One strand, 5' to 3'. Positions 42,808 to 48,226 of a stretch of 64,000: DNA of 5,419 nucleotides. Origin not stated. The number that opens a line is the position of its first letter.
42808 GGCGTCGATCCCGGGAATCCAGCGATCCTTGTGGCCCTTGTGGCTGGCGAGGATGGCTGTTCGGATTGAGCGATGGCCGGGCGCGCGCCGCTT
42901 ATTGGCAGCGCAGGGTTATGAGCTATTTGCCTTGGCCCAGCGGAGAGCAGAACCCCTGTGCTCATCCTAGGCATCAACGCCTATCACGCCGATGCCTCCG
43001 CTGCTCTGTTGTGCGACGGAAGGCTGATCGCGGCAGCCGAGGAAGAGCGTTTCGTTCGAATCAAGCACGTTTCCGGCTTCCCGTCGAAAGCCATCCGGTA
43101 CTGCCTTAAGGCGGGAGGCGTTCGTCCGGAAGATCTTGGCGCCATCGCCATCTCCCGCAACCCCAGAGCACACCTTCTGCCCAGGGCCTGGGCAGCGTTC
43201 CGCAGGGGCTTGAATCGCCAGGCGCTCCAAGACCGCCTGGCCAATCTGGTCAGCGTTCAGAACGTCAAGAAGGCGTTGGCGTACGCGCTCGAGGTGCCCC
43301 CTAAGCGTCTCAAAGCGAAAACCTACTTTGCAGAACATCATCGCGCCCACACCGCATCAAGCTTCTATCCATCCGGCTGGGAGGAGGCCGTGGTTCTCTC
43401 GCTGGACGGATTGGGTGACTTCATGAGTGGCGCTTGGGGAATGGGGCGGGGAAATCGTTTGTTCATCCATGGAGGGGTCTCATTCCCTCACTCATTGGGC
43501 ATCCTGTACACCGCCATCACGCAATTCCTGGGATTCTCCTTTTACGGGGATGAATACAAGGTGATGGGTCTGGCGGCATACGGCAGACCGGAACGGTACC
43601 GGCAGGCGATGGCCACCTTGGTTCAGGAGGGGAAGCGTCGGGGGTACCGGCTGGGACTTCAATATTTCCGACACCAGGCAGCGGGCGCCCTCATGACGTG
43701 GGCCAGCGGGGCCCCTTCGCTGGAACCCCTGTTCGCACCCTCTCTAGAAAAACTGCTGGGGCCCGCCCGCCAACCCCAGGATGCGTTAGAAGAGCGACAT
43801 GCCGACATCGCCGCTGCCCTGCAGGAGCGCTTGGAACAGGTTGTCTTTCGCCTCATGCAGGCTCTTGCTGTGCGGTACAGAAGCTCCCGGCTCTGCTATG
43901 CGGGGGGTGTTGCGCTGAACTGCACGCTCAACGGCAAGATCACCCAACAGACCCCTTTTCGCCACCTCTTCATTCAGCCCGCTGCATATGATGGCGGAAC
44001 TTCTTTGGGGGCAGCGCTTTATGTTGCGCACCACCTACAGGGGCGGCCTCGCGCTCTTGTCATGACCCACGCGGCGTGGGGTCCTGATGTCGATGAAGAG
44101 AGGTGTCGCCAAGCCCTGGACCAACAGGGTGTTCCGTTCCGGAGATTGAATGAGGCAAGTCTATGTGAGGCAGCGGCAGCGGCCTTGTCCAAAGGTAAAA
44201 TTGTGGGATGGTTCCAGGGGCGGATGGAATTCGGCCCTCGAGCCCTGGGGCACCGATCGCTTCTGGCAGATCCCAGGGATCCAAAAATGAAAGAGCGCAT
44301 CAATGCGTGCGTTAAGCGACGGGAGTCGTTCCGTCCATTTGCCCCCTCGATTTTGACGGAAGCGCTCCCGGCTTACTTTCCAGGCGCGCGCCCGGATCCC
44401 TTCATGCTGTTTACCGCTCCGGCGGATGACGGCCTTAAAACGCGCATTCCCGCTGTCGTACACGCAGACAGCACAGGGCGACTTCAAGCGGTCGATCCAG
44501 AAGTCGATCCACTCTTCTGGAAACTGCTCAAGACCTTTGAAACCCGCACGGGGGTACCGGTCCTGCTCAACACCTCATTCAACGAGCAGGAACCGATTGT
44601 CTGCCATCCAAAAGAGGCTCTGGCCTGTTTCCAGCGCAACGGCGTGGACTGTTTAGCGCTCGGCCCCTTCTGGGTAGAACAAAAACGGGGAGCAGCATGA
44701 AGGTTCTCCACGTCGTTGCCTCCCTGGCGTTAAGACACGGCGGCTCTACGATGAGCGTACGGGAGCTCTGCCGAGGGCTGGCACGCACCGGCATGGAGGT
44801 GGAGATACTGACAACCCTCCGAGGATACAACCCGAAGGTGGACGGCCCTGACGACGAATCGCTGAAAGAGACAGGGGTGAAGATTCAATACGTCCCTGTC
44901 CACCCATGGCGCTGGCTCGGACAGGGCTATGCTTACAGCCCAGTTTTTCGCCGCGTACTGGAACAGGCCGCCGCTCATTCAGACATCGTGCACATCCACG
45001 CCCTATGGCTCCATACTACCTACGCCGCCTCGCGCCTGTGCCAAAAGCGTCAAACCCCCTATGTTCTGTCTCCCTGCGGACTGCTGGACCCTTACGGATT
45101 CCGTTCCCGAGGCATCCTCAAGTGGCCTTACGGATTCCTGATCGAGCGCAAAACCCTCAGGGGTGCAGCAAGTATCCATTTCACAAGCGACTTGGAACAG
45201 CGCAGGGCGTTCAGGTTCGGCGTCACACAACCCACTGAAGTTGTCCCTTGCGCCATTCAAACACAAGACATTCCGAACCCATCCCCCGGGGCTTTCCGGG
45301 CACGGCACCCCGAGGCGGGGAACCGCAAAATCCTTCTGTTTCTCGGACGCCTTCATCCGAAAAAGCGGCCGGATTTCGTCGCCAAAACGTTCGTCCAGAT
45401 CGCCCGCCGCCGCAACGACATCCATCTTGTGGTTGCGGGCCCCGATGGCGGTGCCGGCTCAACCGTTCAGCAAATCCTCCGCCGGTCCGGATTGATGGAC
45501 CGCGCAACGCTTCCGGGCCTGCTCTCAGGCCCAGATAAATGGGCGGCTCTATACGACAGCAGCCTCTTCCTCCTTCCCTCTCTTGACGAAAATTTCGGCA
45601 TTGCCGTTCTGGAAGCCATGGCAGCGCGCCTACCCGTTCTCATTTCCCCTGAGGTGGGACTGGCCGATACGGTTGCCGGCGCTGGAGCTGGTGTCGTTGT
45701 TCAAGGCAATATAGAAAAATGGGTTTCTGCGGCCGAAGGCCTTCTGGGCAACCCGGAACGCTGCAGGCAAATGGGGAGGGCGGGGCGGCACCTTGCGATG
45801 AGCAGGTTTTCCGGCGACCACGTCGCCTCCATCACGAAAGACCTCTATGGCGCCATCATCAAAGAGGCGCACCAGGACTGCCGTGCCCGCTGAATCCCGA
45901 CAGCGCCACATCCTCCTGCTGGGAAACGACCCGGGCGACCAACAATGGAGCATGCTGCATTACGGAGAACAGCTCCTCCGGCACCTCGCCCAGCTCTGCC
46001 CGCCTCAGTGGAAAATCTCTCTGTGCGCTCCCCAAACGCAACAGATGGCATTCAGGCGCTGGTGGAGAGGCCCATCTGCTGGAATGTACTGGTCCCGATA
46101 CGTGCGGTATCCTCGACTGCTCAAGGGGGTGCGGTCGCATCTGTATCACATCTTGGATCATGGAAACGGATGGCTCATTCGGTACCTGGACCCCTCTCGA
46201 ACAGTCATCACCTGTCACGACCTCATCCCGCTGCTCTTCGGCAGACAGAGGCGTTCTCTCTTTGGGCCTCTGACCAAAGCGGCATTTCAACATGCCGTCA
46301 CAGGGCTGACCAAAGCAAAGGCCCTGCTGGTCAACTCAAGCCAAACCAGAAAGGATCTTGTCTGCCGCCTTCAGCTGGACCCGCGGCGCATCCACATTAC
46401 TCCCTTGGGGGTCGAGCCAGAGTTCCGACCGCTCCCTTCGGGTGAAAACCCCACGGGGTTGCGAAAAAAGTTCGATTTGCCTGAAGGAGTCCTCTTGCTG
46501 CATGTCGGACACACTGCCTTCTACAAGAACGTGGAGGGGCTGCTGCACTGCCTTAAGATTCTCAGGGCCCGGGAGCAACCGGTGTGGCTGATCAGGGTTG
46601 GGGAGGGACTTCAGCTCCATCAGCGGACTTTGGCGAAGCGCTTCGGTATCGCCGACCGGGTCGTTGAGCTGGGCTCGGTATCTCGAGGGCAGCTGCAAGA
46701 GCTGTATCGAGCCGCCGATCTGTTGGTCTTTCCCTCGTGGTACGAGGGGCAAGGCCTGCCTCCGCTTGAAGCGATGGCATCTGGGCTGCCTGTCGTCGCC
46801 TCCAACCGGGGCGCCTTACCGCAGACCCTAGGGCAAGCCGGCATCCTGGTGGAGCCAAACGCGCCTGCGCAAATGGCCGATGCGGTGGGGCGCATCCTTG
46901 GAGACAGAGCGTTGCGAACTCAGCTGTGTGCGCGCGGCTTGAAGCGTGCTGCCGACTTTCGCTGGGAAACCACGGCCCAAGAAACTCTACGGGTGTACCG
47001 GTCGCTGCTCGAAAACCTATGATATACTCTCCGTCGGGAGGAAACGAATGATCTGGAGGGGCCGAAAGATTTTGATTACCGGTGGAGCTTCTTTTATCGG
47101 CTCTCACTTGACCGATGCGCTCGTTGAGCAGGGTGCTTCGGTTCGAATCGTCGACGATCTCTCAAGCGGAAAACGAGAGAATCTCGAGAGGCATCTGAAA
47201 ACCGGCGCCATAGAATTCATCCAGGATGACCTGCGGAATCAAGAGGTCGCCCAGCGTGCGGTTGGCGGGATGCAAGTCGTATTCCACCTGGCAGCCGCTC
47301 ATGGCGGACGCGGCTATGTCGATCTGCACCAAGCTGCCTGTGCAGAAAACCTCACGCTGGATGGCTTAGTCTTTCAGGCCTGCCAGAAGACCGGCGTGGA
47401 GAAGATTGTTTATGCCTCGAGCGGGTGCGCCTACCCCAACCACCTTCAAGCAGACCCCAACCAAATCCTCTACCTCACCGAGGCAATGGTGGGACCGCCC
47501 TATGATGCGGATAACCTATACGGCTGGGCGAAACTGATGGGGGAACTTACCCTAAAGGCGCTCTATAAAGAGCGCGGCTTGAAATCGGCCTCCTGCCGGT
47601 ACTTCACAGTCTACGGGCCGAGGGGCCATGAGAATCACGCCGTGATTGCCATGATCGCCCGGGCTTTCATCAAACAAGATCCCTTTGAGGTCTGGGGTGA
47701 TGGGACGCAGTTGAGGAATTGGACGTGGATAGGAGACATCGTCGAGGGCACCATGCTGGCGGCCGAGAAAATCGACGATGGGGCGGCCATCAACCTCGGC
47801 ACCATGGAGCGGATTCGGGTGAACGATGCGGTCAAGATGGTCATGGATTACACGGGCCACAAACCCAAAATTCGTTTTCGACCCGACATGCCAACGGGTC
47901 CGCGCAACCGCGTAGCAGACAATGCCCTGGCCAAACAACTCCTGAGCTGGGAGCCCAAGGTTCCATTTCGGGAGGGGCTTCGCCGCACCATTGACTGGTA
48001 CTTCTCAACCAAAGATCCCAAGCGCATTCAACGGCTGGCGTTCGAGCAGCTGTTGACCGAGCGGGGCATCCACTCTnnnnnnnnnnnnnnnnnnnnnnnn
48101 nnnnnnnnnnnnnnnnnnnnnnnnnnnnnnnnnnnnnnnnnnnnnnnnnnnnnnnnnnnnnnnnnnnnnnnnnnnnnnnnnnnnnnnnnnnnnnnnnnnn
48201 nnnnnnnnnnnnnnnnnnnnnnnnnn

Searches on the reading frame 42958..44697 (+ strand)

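Call 35: search_protein_families(library=pfam, proteins=[window:42958-44697:+], max_evalue=0.00001)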
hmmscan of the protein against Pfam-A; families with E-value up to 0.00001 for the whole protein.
window:42958-44697:+ (580 aa): 2 families
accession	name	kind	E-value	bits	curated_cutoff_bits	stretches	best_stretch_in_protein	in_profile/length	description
PF16861.10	Carbam_trans_C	-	5.5e-67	225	27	1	407-574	1-169/170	Carbamoyltransferase C-terminus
PF02543.21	Carbam_trans_N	-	2e-58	198.9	24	1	3-354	2-346/346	Carbamoyltransferase N-terminus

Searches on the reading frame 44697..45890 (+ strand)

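Call 35: search_protein_families(library=pfam, proteins=[window:44697-45890:+], max_evalue=0.00001)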
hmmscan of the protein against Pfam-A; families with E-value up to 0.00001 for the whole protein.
window:44697-45890:+ (398 aa): 5 families
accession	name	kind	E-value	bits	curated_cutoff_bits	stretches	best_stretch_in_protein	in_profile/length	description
PF00534.26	Glycos_transf_1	-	2.9e-28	99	26.4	1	200-365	5-171/172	Glycosyl transferases group 1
PF13579.12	Glyco_trans_4_4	-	1.1e-23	84.8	29.7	1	15-185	1-157/158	Glycosyl transferase 4-like domain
PF13692.12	Glyco_trans_1_4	-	1.2e-22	81.2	27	1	210-351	1-141/142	Glycosyl transferases group 1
PF13439.12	Glyco_transf_4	-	1.1e-17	65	28.5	1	15-190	2-169/170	Glycosyltransferase Family 4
PF20706.3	GT4-conflict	-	1.2e-16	61.2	26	1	200-360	187-365/385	Family 4 Glycosyltransferase in conflict systems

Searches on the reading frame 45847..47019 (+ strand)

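Call 35: search_protein_families(library=pfam, proteins=[window:45847-47019:+], max_evalue=0.00001)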
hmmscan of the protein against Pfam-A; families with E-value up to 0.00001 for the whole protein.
window:45847-47019:+ (391 aa): 4 families
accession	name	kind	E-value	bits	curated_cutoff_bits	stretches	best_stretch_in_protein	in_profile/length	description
PF13692.12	Glyco_trans_1_4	-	1.6e-28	100.2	27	1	216-353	3-142/142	Glycosyl transferases group 1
PF00534.26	Glycos_transf_1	-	1.6e-28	99.8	26.4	1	213-363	14-168/172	Glycosyl transferases group 1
PF13439.12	Glyco_transf_4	-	6.6e-11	43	28.5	1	68-192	44-169/170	Glycosyltransferase Family 4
PF20706.3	GT4-conflict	-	1.5e-08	34.5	26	1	278-335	270-324/385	Family 4 Glycosyltransferase in conflict systems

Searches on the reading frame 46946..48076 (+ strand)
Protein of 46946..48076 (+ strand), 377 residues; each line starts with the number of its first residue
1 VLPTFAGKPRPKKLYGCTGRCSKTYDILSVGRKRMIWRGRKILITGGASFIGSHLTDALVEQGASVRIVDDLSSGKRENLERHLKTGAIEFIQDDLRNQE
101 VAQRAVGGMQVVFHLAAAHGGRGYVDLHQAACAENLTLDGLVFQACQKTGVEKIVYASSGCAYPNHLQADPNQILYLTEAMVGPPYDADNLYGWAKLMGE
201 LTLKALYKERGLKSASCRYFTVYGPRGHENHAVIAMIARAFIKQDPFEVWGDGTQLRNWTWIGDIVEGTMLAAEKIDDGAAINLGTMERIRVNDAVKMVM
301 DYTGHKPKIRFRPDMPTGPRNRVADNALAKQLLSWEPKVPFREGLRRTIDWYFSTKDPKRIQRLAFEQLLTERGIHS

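Call 35: search_protein_families(library=pfam, proteins=[window:46946-48076:+], max_evalue=0.00001)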
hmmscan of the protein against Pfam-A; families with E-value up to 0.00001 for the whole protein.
window:46946-48076:+ (377 aa): 7 families
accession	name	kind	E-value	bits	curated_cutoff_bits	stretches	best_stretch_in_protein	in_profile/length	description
PF01370.27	Epimerase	-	2.3e-46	158.6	20.9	1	42-285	1-240/240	NAD dependent epimerase/dehydratase family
PF16363.11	GDP_Man_Dehyd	-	1.8e-31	110.3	27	1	43-348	1-332/332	GDP-mannose 4,6 dehydratase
PF01073.25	3Beta_HSD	-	1.2e-18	67.6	22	1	43-279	1-235/280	3-beta hydroxysteroid dehydrogenase/isomerase family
PF04321.23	RmlD_sub_bind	-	7e-09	35.6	27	1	41-279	2-203/287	RmlD substrate binding domain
PF02719.21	Polysacc_synt_2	-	4.3e-08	33.1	20.2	0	42-159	1-128/293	Polysaccharide biosynthesis protein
PF13460.12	NAD_binding_10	-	6.3e-08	33.1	27.2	1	46-168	1-110/184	NAD(P)H-binding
PF05368.20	NmrA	-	1e-06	29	27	1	40-163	3-111/298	NmrA-like family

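Call 86: search_protein_families(library=ncbifam, proteins=[window:46946-48076:+], max_evalue=1e-10)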
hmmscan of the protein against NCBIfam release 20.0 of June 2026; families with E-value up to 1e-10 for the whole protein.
window:46946-48076:+ (377 aa): 15 families
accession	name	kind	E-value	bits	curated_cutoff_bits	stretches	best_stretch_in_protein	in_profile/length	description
TIGR01179.1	galE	equivalog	1.3e-34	119.6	262.3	1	41-354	1-327/332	UDP-glucose 4-epimerase GalE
TIGR01181.1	dTDP_gluc_dehyt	equivalog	6.9e-30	104.2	365.1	1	41-356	1-315/321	dTDP-glucose 4,6-dehydratase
TIGR04180.1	EDH_00030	hypoth_equivalog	3.7e-27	95.2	475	1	42-338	1-295/297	NAD-dependent 4,6-dehydratase LegB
TIGR02197.1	heptose_epim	equivalog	8e-26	90.9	274.6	1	42-352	1-313/316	ADP-glyceromanno-heptose 6-epimerase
NF047922.1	GDPFucSynFcl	equivalog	1.2e-22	80.8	500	1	109-356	54-305/308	GDP-L-fucose synthase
NF011728.1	PRK15181.1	equivalog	6.1e-22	78.1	760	1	32-354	8-339/348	Vi polysaccharide biosynthesis UDP-N-acetylglucosaminuronic acid C-4 epimerase TviC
TIGR03466.1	HpnA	hypoth_equivalog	1.1e-20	73.8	367.65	1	41-353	2-294/327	hopanoid-associated sugar epimerase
NF042422.1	oxyalk_red_OleD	equivalog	1.3e-16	60.9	580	1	41-282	2-224/329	2-alkyl-3-oxoalkanoate reductase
NF007490.0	PRK10084.1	subfamily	3.9e-15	55.7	649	0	185-357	160-339/361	dTDP-glucose 4,6-dehydratase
NF007956.0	PRK10675.1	subfamily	1e-14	54.4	394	1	41-351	2-328/338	UDP-glucose 4-epimerase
TIGR02622.1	CDP_4_6_dhtase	equivalog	2.5e-14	53.2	278.45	1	36-368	1-347/352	CDP-glucose 4,6-dehydratase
NF007582.0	PRK10217.1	equivalog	7.4e-14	51.6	698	1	40-356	2-335/355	dTDP-glucose 4,6-dehydratase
NF008360.0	PRK11150.1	equivalog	9.1e-13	48.1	452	1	42-305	2-256/310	ADP-glyceromanno-heptose 6-epimerase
NF042423.1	oxyalk_red_Shew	equivalog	1.3e-12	47.5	580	1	40-280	9-228/331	2-alkyl-3-oxoalkanoate reductase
NF043036.1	ErythonDh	equivalog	1.5e-11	44.1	325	1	41-305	2-268/321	D-erythronate dehydrogenase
